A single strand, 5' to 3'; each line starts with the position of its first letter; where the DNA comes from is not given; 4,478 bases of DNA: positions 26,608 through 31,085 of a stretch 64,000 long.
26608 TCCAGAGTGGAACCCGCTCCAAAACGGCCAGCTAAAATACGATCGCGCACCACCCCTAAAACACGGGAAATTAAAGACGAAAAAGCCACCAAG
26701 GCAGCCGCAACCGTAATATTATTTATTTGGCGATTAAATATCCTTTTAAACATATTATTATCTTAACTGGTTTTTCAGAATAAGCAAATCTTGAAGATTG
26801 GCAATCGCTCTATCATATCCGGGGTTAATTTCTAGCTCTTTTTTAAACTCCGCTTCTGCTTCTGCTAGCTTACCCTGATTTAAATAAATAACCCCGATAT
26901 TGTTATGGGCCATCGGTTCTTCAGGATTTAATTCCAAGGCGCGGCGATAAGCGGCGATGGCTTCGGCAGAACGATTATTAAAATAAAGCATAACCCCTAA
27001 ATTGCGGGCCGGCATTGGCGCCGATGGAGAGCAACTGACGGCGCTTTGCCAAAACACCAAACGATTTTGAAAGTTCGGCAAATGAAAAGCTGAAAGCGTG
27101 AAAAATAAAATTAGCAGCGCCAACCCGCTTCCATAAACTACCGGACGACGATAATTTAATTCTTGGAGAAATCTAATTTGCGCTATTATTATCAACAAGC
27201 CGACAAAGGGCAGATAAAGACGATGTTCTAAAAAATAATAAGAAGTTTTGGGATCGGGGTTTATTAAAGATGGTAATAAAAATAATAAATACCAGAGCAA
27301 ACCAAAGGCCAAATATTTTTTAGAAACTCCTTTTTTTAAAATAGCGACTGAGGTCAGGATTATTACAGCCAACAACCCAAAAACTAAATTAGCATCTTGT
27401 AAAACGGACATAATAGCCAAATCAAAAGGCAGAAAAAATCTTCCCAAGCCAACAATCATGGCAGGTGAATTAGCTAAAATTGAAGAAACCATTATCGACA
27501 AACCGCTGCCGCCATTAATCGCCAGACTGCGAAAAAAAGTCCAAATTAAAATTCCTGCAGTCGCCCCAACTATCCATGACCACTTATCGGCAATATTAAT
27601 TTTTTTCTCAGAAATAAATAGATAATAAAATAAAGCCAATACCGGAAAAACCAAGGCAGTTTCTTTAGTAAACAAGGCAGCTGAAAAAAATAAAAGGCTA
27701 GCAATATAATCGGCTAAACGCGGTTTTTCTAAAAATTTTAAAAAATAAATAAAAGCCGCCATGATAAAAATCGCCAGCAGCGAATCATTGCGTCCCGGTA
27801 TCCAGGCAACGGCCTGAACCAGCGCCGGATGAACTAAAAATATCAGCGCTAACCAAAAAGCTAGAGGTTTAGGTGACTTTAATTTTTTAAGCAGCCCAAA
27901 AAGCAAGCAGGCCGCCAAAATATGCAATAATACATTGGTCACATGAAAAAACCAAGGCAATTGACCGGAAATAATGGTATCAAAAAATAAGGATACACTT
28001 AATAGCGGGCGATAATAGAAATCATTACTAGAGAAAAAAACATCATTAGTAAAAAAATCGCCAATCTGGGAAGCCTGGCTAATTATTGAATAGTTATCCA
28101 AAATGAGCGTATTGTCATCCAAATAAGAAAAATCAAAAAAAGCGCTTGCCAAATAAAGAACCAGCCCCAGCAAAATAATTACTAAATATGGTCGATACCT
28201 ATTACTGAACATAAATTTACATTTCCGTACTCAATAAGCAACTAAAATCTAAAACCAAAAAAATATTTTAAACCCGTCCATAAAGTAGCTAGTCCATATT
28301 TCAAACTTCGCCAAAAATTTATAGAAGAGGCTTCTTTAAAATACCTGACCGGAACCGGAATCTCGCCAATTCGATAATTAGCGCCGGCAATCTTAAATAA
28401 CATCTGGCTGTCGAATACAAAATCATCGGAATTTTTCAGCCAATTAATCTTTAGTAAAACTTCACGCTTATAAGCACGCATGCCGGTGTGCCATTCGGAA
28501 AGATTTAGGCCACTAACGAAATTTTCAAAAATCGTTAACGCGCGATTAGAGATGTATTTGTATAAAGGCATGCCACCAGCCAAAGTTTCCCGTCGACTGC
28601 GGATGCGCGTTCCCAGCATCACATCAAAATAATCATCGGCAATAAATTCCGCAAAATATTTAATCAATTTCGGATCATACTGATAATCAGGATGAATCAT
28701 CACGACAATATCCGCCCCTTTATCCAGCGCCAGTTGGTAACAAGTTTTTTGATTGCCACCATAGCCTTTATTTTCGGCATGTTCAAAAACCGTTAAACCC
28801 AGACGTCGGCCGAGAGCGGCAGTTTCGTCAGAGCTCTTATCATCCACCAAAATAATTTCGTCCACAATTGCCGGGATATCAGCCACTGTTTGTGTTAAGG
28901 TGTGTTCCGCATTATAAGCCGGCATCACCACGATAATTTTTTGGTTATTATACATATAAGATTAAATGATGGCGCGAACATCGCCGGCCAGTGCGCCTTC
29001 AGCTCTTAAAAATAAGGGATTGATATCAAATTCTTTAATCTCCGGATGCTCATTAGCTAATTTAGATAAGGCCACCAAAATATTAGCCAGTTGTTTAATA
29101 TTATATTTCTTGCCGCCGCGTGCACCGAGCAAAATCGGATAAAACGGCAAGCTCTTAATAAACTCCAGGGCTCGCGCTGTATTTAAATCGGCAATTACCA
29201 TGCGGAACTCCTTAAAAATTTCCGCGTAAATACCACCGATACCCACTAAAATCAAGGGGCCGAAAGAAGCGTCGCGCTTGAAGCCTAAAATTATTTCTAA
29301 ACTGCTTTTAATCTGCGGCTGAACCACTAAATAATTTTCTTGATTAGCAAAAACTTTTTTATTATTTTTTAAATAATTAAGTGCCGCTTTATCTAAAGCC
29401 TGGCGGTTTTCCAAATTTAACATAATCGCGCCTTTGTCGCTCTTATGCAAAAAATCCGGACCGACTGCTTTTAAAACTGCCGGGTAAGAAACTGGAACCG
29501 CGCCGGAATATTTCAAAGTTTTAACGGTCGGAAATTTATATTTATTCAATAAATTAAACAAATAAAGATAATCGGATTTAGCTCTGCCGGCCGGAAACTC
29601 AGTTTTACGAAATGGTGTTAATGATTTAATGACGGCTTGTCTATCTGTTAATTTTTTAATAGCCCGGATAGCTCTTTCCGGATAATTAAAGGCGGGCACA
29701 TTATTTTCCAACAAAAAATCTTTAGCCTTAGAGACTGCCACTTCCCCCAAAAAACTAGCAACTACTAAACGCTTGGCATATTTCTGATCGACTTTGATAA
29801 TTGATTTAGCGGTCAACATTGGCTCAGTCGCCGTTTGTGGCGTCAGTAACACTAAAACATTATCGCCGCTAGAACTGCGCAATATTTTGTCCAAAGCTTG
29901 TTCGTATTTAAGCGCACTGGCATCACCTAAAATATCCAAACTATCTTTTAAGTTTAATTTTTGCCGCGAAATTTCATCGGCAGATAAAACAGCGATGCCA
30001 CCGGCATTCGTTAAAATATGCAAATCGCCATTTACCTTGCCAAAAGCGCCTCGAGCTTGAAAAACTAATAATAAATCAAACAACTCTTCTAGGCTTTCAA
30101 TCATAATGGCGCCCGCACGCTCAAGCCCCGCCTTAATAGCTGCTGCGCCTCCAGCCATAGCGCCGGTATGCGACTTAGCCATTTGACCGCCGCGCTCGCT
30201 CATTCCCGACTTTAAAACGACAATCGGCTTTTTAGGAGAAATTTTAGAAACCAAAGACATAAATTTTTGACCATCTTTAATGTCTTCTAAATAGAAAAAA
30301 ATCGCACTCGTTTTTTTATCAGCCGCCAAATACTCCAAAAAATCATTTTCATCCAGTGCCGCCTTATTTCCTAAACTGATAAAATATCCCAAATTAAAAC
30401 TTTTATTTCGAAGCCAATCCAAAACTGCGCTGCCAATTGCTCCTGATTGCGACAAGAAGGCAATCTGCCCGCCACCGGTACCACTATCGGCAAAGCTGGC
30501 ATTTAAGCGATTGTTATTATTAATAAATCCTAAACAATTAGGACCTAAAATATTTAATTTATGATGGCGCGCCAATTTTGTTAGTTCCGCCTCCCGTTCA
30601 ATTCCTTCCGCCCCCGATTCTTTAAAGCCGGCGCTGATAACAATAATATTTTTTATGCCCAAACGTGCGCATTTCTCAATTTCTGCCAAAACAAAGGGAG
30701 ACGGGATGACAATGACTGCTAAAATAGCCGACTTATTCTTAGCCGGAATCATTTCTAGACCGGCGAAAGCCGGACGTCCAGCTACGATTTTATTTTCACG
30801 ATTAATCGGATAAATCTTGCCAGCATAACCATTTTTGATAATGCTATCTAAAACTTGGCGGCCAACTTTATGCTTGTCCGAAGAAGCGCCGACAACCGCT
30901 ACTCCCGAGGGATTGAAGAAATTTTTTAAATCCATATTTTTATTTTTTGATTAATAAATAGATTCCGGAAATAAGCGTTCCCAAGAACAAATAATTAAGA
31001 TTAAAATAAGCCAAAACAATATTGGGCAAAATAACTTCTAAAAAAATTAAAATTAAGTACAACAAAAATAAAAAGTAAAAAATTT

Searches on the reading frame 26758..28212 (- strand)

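Call 37: search_protein_families(library=pfam, proteins=[window:26758-28212:-], max_evalue=0.001)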
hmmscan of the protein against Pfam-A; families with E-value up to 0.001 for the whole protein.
window:26758-28212:- (484 aa): 12 families
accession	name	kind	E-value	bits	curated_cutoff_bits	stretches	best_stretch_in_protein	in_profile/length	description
PF00515.34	TPR_1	-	1.3e-13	50.6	27.8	2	404-431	6-33/34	Tetratricopeptide repeat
PF07719.23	TPR_2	-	1.7e-13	50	27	2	434-465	2-33/34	Tetratricopeptide repeat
PF13432.12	TPR_16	-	7.6e-13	49.1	32.7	1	409-466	7-64/65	Tetratricopeptide repeat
PF13181.12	TPR_8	-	5.3e-10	39.1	25.7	1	435-464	3-32/34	Tetratricopeptide repeat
PF13231.12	PMT_2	-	5.5e-10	40.1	26.1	1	81-223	16-154/160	Dolichyl-phosphate-mannose-protein mannosyltransferase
PF13431.12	TPR_17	-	5.7e-10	39.1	24.4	1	421-454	1-34/34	Tetratricopeptide repeat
PF13414.12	TPR_11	-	1.7e-09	37.6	26.8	1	412-447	7-42/42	TPR repeat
PF13424.12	TPR_12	-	7.5e-07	29.7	30.1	0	434-468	4-41/77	Tetratricopeptide repeat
PF14559.12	TPR_19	-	5.2e-06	27.1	25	1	414-474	6-65/68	Tetratricopeptide repeat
PF13428.12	TPR_14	-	1.2e-05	25.9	23.5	0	405-437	7-39/44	Tetratricopeptide repeat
PF13374.12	TPR_10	-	3.5e-05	24.1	27.5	0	437-457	6-26/42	Tetratricopeptide repeat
PF13176.12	TPR_7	-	0.00069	20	27.9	0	404-431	4-33/36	Tetratricopeptide repeat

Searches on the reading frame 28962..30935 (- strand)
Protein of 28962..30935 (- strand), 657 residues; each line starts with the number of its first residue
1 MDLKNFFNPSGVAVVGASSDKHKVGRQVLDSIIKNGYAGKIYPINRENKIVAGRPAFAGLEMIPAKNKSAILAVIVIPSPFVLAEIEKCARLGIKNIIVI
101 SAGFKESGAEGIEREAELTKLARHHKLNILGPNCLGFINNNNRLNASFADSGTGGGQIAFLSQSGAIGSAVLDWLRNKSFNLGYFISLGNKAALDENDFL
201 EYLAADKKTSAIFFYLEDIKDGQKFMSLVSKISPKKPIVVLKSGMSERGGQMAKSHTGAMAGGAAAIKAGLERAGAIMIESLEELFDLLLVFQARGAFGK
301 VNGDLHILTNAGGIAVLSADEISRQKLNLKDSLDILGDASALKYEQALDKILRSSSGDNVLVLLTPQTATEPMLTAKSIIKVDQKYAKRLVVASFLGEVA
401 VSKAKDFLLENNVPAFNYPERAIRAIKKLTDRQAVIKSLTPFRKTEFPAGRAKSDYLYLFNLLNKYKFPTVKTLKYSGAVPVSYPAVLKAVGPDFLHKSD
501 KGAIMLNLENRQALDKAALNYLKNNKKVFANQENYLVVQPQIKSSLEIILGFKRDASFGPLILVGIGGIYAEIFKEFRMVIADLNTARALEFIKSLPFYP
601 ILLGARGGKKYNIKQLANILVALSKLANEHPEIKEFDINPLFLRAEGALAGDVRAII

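Call 37: search_protein_families(library=pfam, proteins=[window:28962-30935:-], max_evalue=0.001)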
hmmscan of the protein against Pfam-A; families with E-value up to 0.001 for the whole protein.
window:28962-30935:- (657 aa): 5 families
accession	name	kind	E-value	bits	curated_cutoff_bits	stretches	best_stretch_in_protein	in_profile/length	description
PF13607.11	Succ_CoA_lig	-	1.1e-48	164.9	27.4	1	156-291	2-137/138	Succinyl-CoA ligase like flavodoxin domain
PF13549.11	ATP-grasp_5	-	3.2e-46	157.9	27.6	1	480-656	43-220/221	ATP-grasp domain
PF13380.12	CoA_binding_2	-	3.1e-17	63.5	22.8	1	12-139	3-115/116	CoA binding domain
PF02629.25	CoA_binding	-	1.6e-08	35.7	22.3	1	9-103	3-97/97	CoA binding domain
PF19045.5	Ligase_CoA_2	-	0.00074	20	23.7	0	334-420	51-141/162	Ligase-CoA domain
